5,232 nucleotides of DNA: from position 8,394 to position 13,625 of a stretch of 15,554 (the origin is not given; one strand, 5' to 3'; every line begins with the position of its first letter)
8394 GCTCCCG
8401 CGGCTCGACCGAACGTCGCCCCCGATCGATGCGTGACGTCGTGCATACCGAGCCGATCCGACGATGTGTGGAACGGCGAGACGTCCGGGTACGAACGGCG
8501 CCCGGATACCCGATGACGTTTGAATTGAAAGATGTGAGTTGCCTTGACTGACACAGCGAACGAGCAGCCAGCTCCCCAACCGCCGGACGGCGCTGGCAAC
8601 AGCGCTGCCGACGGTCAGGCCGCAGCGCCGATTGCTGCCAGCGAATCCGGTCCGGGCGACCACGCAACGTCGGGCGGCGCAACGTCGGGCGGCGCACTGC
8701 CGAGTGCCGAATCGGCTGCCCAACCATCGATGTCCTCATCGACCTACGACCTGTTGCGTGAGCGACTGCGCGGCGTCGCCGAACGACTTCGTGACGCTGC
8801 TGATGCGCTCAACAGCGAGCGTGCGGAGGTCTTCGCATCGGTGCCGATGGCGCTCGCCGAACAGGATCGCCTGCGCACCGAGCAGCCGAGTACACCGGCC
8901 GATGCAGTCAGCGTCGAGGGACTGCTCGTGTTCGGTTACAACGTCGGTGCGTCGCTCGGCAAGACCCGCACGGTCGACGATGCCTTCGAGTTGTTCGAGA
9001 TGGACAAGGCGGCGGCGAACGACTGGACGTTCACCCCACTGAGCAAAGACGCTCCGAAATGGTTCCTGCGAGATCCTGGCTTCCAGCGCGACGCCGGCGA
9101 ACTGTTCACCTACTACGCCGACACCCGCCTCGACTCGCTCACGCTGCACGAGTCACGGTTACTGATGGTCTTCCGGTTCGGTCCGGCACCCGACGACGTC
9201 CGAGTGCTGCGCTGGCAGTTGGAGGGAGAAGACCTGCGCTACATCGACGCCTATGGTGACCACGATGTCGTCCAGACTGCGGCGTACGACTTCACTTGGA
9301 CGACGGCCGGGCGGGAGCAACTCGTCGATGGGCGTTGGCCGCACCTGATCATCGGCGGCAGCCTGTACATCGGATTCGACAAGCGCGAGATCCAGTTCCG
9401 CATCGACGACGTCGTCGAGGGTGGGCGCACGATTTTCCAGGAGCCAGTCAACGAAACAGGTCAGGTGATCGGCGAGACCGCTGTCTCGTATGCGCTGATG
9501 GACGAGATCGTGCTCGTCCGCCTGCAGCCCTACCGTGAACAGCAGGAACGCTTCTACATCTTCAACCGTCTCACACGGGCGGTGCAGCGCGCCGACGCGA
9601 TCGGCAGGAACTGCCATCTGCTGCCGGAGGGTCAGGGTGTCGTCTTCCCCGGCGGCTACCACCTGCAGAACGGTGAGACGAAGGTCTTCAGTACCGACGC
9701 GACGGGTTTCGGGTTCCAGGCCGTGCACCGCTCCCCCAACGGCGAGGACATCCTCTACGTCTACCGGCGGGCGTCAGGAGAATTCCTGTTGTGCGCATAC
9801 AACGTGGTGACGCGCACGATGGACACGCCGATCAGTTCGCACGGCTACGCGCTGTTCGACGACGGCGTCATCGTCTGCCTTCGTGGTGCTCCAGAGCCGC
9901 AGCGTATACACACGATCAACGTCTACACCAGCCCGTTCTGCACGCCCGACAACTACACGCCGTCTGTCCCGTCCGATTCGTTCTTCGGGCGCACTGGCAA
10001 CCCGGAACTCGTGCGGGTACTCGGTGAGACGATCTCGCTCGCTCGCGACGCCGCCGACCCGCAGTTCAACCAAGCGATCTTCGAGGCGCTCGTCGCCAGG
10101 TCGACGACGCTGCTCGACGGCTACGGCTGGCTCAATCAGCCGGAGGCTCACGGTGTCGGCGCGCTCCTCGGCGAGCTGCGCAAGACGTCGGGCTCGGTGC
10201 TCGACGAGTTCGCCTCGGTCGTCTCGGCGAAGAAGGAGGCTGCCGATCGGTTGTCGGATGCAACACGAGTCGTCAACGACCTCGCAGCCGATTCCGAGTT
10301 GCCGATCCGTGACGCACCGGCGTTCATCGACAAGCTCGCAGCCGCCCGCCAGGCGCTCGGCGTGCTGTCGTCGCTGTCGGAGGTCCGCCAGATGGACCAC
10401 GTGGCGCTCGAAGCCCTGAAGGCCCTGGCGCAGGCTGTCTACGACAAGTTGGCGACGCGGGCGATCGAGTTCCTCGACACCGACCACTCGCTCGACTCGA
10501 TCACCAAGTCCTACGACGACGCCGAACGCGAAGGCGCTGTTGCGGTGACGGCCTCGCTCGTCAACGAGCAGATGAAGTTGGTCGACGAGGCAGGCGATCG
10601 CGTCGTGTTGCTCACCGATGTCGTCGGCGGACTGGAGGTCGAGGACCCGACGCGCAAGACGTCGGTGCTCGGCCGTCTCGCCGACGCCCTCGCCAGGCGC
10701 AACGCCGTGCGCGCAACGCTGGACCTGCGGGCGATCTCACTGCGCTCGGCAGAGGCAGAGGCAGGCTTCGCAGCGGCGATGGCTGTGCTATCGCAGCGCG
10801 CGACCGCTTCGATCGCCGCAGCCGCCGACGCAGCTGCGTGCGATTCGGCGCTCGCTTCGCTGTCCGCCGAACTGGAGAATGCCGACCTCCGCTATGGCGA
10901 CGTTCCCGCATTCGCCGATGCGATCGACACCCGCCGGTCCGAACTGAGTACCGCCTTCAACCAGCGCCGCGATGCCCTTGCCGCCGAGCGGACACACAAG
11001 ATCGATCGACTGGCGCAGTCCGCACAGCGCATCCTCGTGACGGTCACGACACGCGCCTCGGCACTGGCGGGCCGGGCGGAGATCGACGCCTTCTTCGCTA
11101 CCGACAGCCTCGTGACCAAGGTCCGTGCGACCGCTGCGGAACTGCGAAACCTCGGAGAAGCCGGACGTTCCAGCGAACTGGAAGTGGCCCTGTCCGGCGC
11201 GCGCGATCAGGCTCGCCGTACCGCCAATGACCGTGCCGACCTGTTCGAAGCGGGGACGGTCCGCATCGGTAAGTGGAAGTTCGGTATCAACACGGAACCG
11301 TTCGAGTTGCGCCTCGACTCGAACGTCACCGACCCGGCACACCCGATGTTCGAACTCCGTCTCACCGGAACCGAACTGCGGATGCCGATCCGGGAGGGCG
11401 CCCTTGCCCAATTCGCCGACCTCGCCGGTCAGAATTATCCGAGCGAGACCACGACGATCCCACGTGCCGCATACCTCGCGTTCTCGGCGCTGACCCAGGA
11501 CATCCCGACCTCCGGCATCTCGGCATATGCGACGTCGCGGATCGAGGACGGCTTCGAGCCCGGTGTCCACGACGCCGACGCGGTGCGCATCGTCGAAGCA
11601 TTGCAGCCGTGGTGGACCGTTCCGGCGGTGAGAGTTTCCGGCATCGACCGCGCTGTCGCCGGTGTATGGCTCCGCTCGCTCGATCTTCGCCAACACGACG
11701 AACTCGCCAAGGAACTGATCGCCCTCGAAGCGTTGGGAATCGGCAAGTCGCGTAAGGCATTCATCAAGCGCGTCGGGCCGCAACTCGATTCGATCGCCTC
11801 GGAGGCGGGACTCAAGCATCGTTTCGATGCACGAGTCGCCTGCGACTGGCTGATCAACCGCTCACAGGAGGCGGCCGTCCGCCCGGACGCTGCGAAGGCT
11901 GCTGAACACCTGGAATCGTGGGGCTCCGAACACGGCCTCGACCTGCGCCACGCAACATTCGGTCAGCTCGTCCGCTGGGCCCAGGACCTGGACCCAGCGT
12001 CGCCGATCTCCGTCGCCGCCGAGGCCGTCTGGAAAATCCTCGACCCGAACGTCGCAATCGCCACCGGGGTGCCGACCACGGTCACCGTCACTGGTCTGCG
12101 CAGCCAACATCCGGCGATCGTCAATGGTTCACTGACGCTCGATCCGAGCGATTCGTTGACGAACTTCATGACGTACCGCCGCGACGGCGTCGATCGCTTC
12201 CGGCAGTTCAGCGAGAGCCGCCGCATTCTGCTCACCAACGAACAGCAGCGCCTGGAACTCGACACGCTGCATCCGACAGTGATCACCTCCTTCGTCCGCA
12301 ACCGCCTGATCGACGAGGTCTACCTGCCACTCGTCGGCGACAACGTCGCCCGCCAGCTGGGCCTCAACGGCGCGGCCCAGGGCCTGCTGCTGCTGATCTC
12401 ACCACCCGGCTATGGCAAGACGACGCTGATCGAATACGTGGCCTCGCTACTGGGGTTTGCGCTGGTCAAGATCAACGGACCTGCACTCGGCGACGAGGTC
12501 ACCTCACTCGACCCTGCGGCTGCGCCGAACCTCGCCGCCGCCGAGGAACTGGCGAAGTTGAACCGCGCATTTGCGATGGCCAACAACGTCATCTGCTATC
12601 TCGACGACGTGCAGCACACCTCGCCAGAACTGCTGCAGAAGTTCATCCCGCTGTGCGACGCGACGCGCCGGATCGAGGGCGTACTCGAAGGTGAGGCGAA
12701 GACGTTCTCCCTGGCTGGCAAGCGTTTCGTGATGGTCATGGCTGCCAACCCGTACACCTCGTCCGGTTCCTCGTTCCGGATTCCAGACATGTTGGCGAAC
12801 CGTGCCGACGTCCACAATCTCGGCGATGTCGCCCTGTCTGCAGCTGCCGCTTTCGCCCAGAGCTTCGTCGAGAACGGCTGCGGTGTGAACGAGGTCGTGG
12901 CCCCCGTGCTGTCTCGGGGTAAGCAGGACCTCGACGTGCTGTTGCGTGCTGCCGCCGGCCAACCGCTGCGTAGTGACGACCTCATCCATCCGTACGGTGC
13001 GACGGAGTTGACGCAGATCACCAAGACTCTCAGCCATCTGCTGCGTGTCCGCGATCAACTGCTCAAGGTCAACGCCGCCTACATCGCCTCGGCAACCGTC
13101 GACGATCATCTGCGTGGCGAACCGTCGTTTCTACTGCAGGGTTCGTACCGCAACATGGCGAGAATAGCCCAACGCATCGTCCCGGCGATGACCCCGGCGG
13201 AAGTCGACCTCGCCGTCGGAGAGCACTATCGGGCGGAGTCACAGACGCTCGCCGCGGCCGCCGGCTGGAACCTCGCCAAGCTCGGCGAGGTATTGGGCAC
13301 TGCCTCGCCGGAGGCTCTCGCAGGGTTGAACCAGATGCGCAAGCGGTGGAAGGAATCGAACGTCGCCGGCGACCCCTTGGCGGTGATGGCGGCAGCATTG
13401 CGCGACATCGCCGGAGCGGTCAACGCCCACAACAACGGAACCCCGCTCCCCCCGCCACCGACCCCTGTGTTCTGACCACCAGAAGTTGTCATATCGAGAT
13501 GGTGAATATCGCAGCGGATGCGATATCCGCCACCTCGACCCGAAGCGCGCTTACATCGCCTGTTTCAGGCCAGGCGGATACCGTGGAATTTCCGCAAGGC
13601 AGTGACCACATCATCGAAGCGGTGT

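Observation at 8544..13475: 1643-aa protein: unassigned beta-rich N-terminal domain, long helical middle, one MoxR-type AAA+ core, Pro-rich C-terminal tail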

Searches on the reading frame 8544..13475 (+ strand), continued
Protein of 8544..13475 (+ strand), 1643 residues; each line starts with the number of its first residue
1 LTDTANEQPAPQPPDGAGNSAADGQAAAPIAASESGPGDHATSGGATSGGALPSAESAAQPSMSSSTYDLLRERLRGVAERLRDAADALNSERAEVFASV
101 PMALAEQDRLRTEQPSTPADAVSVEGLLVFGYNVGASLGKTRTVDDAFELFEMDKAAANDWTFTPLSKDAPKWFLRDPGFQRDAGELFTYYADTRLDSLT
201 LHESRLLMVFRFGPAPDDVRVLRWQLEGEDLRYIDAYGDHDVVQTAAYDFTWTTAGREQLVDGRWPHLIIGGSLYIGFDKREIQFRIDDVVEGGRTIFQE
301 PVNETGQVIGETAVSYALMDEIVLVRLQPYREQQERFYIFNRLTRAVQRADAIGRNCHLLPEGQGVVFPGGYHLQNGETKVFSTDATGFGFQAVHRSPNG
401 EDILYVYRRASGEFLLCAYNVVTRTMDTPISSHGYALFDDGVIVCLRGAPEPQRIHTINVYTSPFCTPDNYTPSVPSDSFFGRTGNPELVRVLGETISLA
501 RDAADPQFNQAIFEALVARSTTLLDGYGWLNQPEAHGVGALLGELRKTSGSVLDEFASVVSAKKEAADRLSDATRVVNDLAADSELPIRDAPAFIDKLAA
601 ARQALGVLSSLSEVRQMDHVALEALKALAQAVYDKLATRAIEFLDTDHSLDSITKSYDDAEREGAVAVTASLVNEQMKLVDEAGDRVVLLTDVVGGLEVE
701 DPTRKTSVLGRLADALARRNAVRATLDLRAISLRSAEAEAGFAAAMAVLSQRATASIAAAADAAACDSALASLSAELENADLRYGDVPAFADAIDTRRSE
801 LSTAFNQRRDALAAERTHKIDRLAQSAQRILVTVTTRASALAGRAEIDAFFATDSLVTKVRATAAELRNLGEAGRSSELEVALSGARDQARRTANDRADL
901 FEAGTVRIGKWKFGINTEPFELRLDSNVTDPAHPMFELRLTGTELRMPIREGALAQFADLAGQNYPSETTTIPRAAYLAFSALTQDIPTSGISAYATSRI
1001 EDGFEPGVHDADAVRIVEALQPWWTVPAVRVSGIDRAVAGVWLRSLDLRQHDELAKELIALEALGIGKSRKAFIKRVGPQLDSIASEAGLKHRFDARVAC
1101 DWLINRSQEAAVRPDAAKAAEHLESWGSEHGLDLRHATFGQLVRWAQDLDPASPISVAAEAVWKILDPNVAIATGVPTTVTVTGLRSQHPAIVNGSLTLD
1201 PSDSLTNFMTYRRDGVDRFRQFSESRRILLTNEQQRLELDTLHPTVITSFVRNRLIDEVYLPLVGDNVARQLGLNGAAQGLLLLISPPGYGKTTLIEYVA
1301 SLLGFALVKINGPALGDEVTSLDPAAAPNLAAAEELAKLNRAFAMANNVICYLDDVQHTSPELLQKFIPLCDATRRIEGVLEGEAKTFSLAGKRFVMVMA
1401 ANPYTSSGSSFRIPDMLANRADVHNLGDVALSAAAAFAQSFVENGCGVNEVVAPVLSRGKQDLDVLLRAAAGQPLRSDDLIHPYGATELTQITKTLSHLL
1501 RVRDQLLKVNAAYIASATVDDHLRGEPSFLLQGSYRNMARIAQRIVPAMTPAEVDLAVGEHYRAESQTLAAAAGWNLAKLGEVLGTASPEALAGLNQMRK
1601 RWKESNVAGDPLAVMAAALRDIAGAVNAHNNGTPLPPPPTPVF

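Call 81: get_annotated_region(hit=H13, flank=7000)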
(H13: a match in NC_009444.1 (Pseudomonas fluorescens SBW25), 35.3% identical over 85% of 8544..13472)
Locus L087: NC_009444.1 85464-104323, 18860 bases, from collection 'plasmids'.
description: Pseudomonas fluorescens SBW25 plasmid pQBR103, complete sequence
organism: Pseudomonas fluorescens SBW25 (NCBI taxid 216595)
taxonomy: Bacteria; Pseudomonadota; Gammaproteobacteria; Pseudomonadales; Pseudomonadaceae; Pseudomonas; Pseudomonas fluorescens; Pseudomonas fluorescens SBW25
host: -; source: -; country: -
typing (MOB-suite, as given by PLSDB): non-mobilizable; replicon rep_cluster_1081; mating-pair formation MPF_I
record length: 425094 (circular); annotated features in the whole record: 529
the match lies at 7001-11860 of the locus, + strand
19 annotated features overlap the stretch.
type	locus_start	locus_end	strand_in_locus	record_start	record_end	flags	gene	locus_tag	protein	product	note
CDS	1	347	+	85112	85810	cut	-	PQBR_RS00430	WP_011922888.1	PspA/IM30 family protein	-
CDS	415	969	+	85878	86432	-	-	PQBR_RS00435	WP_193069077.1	rhomboid family intramembrane serine protease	-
CDS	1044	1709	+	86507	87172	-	-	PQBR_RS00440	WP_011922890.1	DUF2491 family protein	-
CDS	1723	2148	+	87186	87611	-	-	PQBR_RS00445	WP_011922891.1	DUF350 domain-containing protein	-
CDS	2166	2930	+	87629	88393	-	-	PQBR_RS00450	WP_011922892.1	DUF1190 domain-containing protein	-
CDS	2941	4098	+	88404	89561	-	-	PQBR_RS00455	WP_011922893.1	glutathionylspermidine synthase family protein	-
CDS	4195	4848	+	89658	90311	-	-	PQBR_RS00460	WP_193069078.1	hypothetical protein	-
CDS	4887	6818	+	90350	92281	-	-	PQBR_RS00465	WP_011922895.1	SPFH domain-containing protein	-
CDS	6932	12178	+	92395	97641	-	-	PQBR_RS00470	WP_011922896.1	DNA repair ATPase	-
CDS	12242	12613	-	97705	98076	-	-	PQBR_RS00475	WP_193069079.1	histone-like nucleoid-structuring protein, MvaT/MvaU family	GO:0071824 - protein-DNA complex organization [Evidence IEA]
CDS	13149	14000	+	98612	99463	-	-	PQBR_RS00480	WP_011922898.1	hypothetical protein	-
CDS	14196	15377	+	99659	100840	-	-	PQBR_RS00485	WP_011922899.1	C2H2-type zinc finger protein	-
CDS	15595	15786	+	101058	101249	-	-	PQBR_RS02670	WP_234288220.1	hypothetical protein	-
CDS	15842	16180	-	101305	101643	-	-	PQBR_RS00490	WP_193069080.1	hypothetical protein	-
CDS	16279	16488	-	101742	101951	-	-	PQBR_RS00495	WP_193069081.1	hypothetical protein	-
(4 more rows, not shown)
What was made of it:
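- On plasmid pQBR103 the module is fused to a complete PspA-polyamine (yjf-like) operon (call 81).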

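Call 82: get_annotated_region(hit=H1, flank=6000)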
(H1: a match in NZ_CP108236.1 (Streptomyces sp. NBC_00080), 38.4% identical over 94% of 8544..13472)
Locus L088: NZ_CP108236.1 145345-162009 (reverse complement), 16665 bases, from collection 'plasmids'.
description: Streptomyces sp. NBC_00080 plasmid unnamed1, complete sequence
organism: Streptomyces sp. NBC_00080 (NCBI taxid 2975645)
taxonomy: Bacteria; Actinomycetota; Actinomycetes; Kitasatosporales; Streptomycetaceae; Streptomyces; Streptomyces sp. NBC 00080
host: -; source: -; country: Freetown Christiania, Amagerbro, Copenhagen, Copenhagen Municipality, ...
typing (MOB-suite, as given by PLSDB): non-mobilizable; replicon rep_cluster_43
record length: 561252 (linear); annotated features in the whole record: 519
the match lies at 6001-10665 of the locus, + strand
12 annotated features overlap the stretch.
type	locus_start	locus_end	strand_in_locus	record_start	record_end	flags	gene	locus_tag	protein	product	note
CDS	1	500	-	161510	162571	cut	-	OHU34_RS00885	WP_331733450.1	helix-turn-helix domain-containing protein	-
CDS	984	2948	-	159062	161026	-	-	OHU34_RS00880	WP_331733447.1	NAD-binding protein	GO:0006813 - potassium ion transport [Evidence IEA]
CDS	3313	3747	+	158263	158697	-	-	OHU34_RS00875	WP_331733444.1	hypothetical protein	-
CDS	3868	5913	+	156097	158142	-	-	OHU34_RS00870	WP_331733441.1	flotillin family protein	-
CDS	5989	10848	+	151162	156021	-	-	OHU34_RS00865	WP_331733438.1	DNA repair ATPase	-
CDS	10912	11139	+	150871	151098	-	-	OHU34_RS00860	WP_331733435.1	hypothetical protein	-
CDS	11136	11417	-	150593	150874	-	-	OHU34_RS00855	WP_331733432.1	hypothetical protein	-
CDS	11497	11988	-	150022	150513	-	-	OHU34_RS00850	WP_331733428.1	CBS domain-containing protein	-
CDS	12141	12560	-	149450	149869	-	-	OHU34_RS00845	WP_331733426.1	hypothetical protein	-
CDS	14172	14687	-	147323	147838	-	-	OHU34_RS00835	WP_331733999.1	hypothetical protein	-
CDS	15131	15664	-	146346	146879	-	-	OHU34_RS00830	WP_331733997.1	TerD family protein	-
CDS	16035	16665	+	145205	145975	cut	-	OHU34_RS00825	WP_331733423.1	hypothetical protein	-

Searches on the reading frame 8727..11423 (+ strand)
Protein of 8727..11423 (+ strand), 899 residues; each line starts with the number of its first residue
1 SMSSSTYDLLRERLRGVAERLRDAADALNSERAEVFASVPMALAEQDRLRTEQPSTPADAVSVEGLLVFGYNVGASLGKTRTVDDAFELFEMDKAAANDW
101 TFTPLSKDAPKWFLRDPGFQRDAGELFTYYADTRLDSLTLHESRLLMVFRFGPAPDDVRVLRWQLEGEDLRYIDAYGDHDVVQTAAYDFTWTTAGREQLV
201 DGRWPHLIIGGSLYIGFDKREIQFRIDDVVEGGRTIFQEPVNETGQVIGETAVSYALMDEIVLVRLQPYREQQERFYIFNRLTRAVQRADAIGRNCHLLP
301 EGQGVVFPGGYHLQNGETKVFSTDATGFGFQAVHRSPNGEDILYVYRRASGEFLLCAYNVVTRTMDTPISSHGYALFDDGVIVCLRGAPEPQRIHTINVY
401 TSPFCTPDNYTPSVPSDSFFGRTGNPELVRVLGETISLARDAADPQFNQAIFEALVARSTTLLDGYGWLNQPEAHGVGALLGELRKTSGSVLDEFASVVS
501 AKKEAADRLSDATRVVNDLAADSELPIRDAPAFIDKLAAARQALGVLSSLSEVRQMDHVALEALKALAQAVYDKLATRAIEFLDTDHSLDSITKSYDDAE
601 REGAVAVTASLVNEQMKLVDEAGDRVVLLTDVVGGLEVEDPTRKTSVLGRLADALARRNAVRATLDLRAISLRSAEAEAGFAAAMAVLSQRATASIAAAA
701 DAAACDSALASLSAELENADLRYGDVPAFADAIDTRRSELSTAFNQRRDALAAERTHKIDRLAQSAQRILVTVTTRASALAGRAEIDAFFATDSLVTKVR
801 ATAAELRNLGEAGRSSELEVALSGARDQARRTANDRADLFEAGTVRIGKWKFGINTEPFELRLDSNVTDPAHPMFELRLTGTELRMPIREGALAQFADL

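Call 40: predict_structure(alignment_id=A2)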
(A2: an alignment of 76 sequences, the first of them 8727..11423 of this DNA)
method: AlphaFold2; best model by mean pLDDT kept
length: 899 residues; sequences in the alignment: 76
mean_pLDDT: 89.1   pTM: 0.65
mean pLDDT of the five models: 89.1, 88.5, 86.4, 86.4, 85.4
residues with pLDDT >= 90: 524; 70-90: 336; 50-70: 37; < 50: 2
segments of 3 or more residues with pLDDT < 50: none
pLDDT, mean of each block of 10 residues (from residue 1): 75 95 96 87 94 92 94 76 91 88 92 93 92 91 91 89 90 89 84 94 93 92 90 90 87 93 93 93 92 89 91 91 88 92 93 94 93 94 93 95 91 89 93 94 88 94 95 95 96 90 92 94 86 90 94 91 95 90 87 93 91 93 91 85 89 93 92 86 89 89 90 91 84 91 90 87 89 88 87 90 90 89 89 74 64 64 72 76 76 73
secondary structure, 60 per line:
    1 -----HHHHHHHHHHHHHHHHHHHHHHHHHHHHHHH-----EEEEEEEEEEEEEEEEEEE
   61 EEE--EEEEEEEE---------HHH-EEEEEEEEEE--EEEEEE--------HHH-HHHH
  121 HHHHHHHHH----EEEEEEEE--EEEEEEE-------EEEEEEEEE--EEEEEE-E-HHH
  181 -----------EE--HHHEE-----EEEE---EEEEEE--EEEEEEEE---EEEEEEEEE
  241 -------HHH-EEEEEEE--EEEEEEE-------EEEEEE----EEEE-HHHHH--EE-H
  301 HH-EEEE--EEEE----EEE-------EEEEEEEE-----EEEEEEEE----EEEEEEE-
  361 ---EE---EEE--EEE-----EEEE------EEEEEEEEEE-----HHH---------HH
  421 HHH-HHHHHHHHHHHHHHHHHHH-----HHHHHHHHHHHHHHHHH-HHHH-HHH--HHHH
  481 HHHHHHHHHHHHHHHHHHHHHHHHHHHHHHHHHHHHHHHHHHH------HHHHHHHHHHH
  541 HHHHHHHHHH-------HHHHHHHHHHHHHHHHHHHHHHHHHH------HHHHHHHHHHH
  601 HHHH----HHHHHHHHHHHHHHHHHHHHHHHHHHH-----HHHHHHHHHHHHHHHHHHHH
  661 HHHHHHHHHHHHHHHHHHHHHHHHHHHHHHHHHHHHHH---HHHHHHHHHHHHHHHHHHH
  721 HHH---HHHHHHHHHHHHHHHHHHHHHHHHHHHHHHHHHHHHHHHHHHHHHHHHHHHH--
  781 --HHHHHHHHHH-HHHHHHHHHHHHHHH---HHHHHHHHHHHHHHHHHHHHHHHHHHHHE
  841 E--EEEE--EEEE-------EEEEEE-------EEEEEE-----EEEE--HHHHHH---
elements in order (helices of 4 or more, strands of 3 or more residues): H6-36 E42-63 E66-73 E87-96 E99-104 H117-129 E134-141 E144-150 E158-166 E169-174 E206-209 E213-218 E221-228 E232-240 E252-258 E261-267 E275-280 E285-288 H290-294 E304-307 E310-313 E318-320 E328-335 E341-348 E353-359 E369-371 E374-376 E382-385 E392-401 H419-423 H425-443 H449-465 H467-470 H477-523 H530-550 H558-583 H590-604 H609-635 H641-698 H702-723 H727-778 H783-792 H794-808 H812-839 E844-847 E850-853 E861-866 E874-879 E885-888 H891-896
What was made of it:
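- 8850..9929 (+): Residues 103-462: beta-propeller-like domain of about 27 strands, consistent with 6-7 blades. AF2 pLDDT is about 90 (call 40).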

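Call 70: fold_search(model_id=the predicted structure, library=pdb)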
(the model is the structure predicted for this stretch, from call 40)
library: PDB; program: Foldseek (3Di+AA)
matches with E <= 10: 464; with E <= 0.001: 36
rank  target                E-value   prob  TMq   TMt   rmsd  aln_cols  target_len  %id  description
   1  8bbg_B                9.2e-07  0.99  0.09  0.07  30.3      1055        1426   11  Structure of the IFT-A complex; anterograde IFT-A train model (released 2022-12-21)
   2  8bbf_B                1.2e-06  0.99  0.10  0.09  28.4       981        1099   10  Structure of the IFT-A complex; IFT-A1 module (released 2022-12-07)
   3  8f5o_E                4.6e-06  1.00  0.11  0.10  29.8       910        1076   10  Structure of Leishmania tarentolae IFT-A (state 1) (released 2022-12-21)
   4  8glv_DA               1.0e-05  1.00  0.15  0.04  37.1      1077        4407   12  96-nm repeat unit of doublet microtubules from Chlamydomonas reinhardtii flagella (released 2023-05-31)
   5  1xi4_A                1.3e-05  0.99  0.11  0.07  37.8       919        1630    9  Clathrin D6 Coat (released 2004-11-02)
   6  5ods_D                1.9e-05  1.00  0.13  0.18  27.5       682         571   10  Structure of a phosphoprotein-protein complex (released 2018-03-14)
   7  5ods_A                5.1e-05  0.99  0.13  0.18  27.7       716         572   10  Structure of a phosphoprotein-protein complex (released 2018-03-14)
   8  9r9b_A                6.0e-05  0.99  0.13  0.18  27.4       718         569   10  Crystal structure of clathrin heavy chain in complex with a peptidomimetic inhibitor of the TACC3 interaction (released 2026-04-08)
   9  5ods_B                7.4e-05  0.99  0.13  0.19  27.7       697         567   10  Structure of a phosphoprotein-protein complex (released 2018-03-14)
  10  5ic7                  8.3e-05  1.00  0.16  0.34  15.8       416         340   12  Structure of the WD domain of UTP18 (released 2016-07-06)
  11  3fgb_A                1.1e-04  1.00  0.14  0.28  17.5       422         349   10  Crystal structure of the Q89ZH8_BACTN protein from Bacteroides thetaiotaomicron. Northeast Structural Genomics Consort (released 2008-12-23)
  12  1bpo_A                1.5e-04  1.00  0.14  0.21  25.9       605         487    9  CLATHRIN HEAVY-CHAIN TERMINAL DOMAIN AND LINKER (released 1998-12-16)
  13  5ods_C                1.5e-04  0.96  0.12  0.17  28.1       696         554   12  Structure of a phosphoprotein-protein complex (released 2018-03-14)
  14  7pi2_G                1.9e-04  1.00  0.14  0.31  16.7       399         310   10  PfCyRPA bound to monoclonal antibody Cy.003 Fab fragment (released 2022-02-09)
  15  3fgb_B                2.0e-04  1.00  0.14  0.29  16.9       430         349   10  Crystal structure of the Q89ZH8_BACTN protein from Bacteroides thetaiotaomicron. Northeast Structural Genomics Consort (released 2008-12-23)
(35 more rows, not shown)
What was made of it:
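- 8850..9929 (+): Foldseek PDB hits are almost exclusively propeller proteins: IFT-A subunits, the clathrin terminal domain, UTP18 WD and prolyl oligopeptidase, at E 1e-6 to 1e-3 (call 70).
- Closest known: Clathrin heavy chain and IFT-A subunits. Same: They are the top Foldseek hits for residues 62-960, with alignments spanning the propeller and the helical part (E 1e-6 to 1e-5, call 70).
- The N-terminal domain is propeller-like (call 70).
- Tried and rejected: Foldseek resolved it (call 70).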

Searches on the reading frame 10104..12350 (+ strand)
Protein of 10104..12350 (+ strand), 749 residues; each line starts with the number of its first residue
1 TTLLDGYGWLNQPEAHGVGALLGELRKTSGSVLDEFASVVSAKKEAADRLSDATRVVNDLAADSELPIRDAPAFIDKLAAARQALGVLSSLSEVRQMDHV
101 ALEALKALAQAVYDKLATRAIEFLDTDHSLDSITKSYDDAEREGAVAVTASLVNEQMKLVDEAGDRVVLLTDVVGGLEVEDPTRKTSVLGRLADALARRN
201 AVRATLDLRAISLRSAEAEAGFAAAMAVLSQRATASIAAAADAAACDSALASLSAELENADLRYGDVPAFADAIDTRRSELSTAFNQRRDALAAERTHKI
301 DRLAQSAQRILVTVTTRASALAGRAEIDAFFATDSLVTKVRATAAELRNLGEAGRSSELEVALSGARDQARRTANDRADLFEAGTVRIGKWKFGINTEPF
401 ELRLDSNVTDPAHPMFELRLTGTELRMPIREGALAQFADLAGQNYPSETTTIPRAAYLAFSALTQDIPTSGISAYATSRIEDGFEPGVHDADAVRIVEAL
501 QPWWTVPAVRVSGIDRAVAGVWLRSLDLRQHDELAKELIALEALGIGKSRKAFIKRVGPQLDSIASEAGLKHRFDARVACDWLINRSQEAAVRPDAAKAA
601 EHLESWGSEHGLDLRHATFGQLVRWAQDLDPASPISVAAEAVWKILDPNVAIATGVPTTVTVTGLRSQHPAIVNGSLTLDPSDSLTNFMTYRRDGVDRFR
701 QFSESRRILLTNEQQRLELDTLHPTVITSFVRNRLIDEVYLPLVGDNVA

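Call 29: search_protein_families(library=pfam, proteins=[window:10104-12350:+], max_evalue=10)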
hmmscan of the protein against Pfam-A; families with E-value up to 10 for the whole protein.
window:10104-12350:+ (749 aa): 2 families
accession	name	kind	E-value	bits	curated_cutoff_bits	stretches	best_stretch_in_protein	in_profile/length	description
PF25472.1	DUF7902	-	4.6e-10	40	26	1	130-209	3-82/85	Domain of unknown function (DUF7902)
PF05802.16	SctB2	-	0.1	13.5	26.5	1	17-61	76-117/162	SPI-2 type 3 secretion system translocon protein SctB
